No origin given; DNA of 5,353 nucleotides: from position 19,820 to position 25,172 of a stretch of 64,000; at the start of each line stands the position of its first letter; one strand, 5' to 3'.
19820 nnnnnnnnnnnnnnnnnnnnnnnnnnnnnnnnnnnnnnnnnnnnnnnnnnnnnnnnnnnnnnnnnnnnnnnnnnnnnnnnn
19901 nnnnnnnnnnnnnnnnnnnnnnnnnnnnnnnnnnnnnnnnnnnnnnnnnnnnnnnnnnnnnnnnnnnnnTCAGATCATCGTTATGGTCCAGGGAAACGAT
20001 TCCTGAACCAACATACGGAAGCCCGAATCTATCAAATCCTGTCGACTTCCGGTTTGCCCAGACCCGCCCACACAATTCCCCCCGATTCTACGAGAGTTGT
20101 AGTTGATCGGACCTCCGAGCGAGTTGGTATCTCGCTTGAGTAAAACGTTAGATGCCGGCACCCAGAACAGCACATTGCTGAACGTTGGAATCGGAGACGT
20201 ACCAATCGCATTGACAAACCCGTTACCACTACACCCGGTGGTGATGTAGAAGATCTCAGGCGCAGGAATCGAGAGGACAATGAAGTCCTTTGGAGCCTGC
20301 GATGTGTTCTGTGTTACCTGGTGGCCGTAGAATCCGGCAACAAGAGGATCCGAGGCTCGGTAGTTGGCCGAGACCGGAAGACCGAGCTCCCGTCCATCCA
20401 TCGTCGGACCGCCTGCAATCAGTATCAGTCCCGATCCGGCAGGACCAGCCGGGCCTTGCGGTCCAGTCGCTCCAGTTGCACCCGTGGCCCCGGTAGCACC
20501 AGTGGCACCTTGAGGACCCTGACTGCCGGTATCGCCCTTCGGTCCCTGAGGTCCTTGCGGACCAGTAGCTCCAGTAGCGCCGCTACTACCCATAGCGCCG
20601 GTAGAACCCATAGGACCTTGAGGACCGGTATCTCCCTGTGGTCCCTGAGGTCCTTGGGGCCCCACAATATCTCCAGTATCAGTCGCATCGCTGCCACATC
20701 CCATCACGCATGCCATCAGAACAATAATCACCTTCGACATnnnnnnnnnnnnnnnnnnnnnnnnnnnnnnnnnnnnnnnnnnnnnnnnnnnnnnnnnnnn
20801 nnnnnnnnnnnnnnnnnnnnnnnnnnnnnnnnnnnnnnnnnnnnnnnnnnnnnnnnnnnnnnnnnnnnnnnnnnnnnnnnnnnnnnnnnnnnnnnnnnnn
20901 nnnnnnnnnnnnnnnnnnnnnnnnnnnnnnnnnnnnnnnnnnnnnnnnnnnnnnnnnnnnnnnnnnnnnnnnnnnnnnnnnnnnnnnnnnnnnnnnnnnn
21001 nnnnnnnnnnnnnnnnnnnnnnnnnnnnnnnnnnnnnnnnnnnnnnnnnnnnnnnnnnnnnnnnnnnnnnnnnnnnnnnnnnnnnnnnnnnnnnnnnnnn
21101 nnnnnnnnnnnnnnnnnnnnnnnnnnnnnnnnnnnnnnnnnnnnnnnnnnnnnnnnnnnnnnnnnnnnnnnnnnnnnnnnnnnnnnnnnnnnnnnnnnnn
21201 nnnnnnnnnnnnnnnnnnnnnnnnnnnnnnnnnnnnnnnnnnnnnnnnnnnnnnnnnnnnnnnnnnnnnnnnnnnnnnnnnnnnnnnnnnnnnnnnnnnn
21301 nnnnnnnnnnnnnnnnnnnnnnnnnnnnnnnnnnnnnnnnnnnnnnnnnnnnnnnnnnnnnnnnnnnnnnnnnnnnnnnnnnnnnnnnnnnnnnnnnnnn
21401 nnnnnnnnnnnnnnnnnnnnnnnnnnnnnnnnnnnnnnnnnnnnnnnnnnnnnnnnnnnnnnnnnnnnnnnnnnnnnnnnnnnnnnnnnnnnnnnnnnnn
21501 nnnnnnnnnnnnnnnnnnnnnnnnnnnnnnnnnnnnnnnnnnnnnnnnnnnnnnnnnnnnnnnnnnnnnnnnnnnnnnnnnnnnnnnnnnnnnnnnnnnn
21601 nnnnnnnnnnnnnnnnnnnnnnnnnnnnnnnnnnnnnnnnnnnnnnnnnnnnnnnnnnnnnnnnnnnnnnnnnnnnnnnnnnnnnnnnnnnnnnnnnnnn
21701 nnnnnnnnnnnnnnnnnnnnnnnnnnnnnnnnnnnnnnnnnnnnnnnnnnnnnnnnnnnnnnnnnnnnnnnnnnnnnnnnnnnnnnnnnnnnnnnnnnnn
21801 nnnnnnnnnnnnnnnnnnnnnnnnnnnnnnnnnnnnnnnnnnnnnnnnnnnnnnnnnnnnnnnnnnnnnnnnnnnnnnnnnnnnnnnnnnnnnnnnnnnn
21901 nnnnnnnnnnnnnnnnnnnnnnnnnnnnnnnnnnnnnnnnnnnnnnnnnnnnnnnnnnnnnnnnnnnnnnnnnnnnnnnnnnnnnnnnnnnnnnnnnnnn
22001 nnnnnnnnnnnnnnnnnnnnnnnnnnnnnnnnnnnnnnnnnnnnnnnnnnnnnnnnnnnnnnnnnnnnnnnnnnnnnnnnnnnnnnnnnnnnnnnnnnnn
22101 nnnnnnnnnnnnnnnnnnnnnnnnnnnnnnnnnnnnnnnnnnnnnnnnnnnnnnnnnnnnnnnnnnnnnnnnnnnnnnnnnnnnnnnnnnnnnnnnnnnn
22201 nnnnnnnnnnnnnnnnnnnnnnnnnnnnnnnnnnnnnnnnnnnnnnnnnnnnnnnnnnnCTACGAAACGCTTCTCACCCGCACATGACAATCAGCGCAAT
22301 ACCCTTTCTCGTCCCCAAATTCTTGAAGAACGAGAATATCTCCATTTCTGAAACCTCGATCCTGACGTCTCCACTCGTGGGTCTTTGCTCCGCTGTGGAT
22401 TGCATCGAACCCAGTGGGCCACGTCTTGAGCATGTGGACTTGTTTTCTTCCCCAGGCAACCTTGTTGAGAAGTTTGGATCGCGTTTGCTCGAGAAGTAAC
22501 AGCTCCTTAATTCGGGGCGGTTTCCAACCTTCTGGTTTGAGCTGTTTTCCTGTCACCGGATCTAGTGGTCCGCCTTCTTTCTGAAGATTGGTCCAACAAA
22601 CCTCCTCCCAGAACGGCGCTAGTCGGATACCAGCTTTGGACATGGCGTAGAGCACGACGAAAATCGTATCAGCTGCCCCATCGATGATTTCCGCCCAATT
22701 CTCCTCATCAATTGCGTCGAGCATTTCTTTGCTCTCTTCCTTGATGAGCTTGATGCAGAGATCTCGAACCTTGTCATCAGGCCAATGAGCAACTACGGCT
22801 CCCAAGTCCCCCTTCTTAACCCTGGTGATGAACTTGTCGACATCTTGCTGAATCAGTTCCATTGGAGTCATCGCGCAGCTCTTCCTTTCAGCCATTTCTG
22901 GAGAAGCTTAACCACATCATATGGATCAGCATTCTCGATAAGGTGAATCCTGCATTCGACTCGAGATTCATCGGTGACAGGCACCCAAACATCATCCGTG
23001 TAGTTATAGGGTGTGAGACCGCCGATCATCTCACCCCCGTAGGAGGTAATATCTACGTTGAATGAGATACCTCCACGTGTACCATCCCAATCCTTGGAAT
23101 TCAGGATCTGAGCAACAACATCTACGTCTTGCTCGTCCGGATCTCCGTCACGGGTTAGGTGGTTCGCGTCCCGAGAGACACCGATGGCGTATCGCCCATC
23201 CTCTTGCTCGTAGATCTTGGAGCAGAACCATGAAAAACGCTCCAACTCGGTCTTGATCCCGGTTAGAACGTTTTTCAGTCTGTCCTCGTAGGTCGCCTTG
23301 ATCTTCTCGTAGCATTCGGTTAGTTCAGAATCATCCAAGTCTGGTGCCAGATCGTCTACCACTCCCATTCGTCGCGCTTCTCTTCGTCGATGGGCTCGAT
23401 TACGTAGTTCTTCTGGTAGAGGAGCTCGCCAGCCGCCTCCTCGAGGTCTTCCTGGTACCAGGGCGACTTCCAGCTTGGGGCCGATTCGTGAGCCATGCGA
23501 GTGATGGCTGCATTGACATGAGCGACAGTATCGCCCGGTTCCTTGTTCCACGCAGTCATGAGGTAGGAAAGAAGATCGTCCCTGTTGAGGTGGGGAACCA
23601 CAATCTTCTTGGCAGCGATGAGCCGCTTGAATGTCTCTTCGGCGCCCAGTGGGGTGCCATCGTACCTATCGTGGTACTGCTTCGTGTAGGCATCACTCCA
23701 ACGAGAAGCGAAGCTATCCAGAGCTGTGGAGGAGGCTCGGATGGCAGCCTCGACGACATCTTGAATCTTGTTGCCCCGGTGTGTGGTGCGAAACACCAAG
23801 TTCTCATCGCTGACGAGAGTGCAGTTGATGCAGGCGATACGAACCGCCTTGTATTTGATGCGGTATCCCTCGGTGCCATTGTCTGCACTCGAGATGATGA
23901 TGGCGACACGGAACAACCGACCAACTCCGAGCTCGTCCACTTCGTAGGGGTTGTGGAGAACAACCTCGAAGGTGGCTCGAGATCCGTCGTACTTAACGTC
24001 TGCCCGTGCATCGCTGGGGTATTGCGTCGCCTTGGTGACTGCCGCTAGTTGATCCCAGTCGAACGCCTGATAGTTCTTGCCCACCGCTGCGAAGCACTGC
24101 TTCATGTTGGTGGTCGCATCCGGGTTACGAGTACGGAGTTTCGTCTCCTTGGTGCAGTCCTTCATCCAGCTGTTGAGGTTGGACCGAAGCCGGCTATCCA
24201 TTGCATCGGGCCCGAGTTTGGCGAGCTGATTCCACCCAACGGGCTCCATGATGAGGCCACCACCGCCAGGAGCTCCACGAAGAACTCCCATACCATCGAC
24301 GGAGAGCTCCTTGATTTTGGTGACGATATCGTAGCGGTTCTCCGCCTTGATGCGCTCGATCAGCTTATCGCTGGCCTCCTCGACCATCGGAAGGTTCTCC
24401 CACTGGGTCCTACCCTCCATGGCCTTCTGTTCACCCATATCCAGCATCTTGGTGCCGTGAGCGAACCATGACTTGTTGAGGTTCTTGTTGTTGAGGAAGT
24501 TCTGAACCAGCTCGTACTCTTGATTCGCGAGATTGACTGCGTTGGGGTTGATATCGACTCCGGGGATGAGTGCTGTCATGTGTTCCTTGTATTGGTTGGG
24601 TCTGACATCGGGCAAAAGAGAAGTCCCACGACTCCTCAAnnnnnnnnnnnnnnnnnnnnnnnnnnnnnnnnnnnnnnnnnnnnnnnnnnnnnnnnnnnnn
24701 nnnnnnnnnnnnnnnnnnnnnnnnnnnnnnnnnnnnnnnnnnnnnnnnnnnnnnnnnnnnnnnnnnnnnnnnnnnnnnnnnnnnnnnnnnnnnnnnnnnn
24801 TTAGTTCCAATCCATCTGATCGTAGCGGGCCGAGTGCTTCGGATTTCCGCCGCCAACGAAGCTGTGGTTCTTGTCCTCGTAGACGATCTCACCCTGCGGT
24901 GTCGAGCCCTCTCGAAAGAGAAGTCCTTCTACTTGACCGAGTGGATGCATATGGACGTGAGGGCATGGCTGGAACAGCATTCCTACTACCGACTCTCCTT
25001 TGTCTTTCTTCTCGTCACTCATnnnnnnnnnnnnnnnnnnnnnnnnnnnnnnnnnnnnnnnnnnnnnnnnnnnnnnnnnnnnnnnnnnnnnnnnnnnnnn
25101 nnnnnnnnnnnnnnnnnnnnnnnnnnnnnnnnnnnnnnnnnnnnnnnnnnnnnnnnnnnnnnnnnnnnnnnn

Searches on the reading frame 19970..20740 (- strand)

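Call 7: search_protein_families(library=phrogs, proteins=[window:19970-20740:-], max_evalue=0.001)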
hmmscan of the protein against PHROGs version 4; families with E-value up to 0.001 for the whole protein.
window:19970-20740:- (256 aa): 38 families (the best 25 are shown)
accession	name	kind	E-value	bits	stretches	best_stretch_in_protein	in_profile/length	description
phrog_5073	-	tail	2.2e-22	80.8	1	26-102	272-348/519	tail fiber protein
phrog_819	-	tail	7.4e-21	75.1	1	27-111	511-598/1024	tail protein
phrog_6320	-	tail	2.3e-19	70.7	1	27-102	107-197/745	tail fiber protein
phrog_366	-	tail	1.2e-18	68.9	1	25-103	307-385/474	tail fiber protein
phrog_8745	-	tail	3.8e-17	61.9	1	26-113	1409-1496/1803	tail fiber protein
phrog_3420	-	unknown function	8.6e-15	54.3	1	12-117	238-340/929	-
phrog_38806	-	unknown function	1.5e-12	48.5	1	20-100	70-152/285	-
phrog_30509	-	tail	1.4e-11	45.1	1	24-105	36-117/254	collagen like minor tail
phrog_29268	-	unknown function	1e-10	41.5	1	25-103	419-503/653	-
phrog_10972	-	tail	2.1e-10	41.6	2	28-81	161-214/343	tail fiber protein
phrog_18350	-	tail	8.1e-10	39.8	2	59-110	156-207/253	tail fiber protein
phrog_17587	-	tail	1e-09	38.4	2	26-84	362-420/641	tail fiber protein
phrog_1658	-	unknown function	1.4e-09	39.1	1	18-74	47-108/239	-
phrog_22681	-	DNA, RNA and nucleotide metabolism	2.2e-09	38.4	2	47-90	101-144/157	DNA polymerase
phrog_26246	-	tail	1.2e-08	35.5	1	19-104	98-184/329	tail protein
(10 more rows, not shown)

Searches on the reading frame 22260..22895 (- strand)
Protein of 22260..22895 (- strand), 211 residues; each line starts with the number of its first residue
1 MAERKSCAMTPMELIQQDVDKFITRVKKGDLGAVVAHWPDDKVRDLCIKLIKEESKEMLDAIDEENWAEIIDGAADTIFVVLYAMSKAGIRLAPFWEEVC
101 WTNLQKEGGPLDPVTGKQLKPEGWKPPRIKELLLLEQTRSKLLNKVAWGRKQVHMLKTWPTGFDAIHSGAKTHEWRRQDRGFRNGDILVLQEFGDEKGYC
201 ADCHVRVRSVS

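Call 8: search_protein_families(library=pfam, proteins=[window:22260-22895:-], max_evalue=0.01)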
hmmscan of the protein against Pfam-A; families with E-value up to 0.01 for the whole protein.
window:22260-22895:- (211 aa): 3 families
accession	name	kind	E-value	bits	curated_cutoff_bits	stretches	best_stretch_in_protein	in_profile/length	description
PF12961.13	DUF3850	-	3.2e-12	46.9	22.9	1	153-200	1-49/77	Domain of unknown function (DUF3850)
PF01503.22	PRA-PH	-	1.3e-09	38.8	21.3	1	37-99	19-82/86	Phosphoribosyl-ATP pyrophosphohydrolase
PF03819.22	MazG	-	0.00042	21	22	1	48-88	7-47/74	MazG nucleotide pyrophosphohydrolase domain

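Call 51: search_protein_families(library=phrogs, proteins=[window:22260-22895:-], max_evalue=0.01)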
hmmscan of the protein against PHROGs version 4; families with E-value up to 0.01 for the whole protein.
window:22260-22895:- (211 aa): 10 families
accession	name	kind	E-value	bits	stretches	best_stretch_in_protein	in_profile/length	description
phrog_671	-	other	9.6e-22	78.2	1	10-141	533-665/678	nucleotide pyrophosphohydrolase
phrog_986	-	DNA, RNA and nucleotide metabolism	5.9e-13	50.1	1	150-199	94-143/253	RNA-binding protein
phrog_1812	-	unknown function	4.6e-07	30.7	1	152-200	3-49/150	-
phrog_24858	-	unknown function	1.9e-05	25.3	1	153-194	104-145/180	-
phrog_12019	-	other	2.5e-05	25.1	1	37-132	139-239/241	MazG-like pyrophosphatase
phrog_15982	-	unknown function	2.5e-05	24.5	1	151-202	370-421/453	-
phrog_18404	-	other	5.6e-05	23.4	1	41-133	46-142/264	hydrolase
phrog_16529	-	unknown function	0.00011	23.3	1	153-196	2-45/140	-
phrog_4159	-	other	0.00015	22.2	1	53-130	165-242/270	nucleotide pyrophosphohydrolase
phrog_5164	-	unknown function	0.00085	20.4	1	40-88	10-57/91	-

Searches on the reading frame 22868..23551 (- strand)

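Call 8: search_protein_families(library=pfam, proteins=[window:22868-23551:-], max_evalue=0.01)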
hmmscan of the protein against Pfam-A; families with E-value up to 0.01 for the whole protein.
window:22868-23551:- (227 aa): 1 family
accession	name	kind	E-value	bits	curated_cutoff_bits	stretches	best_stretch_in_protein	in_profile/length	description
PF24012.1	DUF7326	-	0.0053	17.5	27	1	64-102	35-73/76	Family of unknown function (DUF7326)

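Call 51: search_protein_families(library=phrogs, proteins=[window:22868-23551:-], max_evalue=0.01)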
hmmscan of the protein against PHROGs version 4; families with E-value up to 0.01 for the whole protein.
window:22868-23551:- (227 aa): 0 families

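Call 77: search_protein_families(library=padloc, proteins=[window:22868-23551:-], max_evalue=0.001)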
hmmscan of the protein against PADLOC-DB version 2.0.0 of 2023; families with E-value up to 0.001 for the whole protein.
window:22868-23551:- (227 aa): 0 families

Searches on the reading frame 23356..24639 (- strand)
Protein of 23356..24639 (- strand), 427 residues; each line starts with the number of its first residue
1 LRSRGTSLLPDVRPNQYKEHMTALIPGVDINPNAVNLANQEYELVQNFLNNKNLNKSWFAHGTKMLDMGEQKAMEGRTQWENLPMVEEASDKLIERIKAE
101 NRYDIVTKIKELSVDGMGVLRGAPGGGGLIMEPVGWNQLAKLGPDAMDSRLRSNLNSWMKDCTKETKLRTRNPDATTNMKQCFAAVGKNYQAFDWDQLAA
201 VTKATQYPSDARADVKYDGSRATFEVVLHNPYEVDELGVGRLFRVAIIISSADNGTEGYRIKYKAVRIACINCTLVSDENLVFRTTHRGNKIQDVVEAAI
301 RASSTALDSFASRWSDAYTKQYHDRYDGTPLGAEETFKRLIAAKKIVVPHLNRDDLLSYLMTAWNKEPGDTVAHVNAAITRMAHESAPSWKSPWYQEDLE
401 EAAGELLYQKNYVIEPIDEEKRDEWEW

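Call 8: search_protein_families(library=pfam, proteins=[window:23356-24639:-], max_evalue=0.01)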
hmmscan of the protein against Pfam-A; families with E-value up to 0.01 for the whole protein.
window:23356-24639:- (427 aa): 1 family
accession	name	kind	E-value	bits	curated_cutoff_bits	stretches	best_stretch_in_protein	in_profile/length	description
PF06067.16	DUF932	-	0.0024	18.1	23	1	242-311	61-133/227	Domain of unknown function (DUF932)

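Call 51: search_protein_families(library=phrogs, proteins=[window:23356-24639:-], max_evalue=0.01)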
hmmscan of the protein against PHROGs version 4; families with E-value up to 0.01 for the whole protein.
window:23356-24639:- (427 aa): 0 families

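Call 77: search_protein_families(library=padloc, proteins=[window:23356-24639:-], max_evalue=0.001)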
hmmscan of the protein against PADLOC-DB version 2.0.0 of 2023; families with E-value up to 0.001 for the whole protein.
window:23356-24639:- (427 aa): 0 families

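Call 92: search_solved_structures(query=A8, max_evalue=1)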
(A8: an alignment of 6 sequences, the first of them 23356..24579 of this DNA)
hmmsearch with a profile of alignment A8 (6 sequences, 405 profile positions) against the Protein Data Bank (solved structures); distinct sequences matched with E-value up to 1: 0.

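Call 99: predict_structure(protein=window:23356-24579:-)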
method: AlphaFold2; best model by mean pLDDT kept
length: 407 residues; sequences in the alignment: 1
mean_pLDDT: 34.9   pTM: 0.17
mean pLDDT of the five models: 34.9, 31.3, 30.4, 29.6, 27.3
residues with pLDDT >= 90: 0; 70-90: 0; 50-70: 0; < 50: 407
segments of 3 or more residues with pLDDT < 50: 1-407
pLDDT, mean of each block of 10 residues (from residue 1): 29 39 40 39 36 40 40 44 39 32 27 30 33 36 34 35 32 32 29 33 33 29 30 28 27 24 27 33 33 35 38 39 34 42 42 44 39 39 37 38 41
secondary structure, 60 per line:
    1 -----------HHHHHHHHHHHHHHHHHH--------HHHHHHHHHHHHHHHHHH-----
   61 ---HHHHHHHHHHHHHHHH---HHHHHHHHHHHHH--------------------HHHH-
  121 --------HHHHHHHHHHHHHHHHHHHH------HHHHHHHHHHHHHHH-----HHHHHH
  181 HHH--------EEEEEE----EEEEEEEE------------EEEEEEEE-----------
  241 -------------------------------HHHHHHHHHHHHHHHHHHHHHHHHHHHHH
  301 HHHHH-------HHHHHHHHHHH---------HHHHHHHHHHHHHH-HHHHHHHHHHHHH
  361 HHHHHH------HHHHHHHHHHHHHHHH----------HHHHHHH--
elements in order: H12-29 H38-55 H64-79 H83-95 H116-119 H129-148 H155-169 H175-183 E192-197 E202-209 E222-229 H272-305 H313-323 H333-346 H348-366 H373-388 H399-405

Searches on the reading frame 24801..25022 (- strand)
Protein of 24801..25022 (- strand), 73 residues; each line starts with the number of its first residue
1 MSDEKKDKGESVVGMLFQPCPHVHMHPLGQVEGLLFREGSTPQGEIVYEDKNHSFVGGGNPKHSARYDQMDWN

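Call 8: search_protein_families(library=pfam, proteins=[window:24801-25022:-], max_evalue=0.01)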
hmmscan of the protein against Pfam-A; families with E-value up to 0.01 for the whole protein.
window:24801-25022:- (73 aa): 0 families

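Call 51: search_protein_families(library=phrogs, proteins=[window:24801-25022:-], max_evalue=0.01)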
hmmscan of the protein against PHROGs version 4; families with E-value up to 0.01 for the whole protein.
window:24801-25022:- (73 aa): 0 families

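Call 77: search_protein_families(library=padloc, proteins=[window:24801-25022:-], max_evalue=0.001)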
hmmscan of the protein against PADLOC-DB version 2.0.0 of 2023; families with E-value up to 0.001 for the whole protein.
window:24801-25022:- (73 aa): 0 families
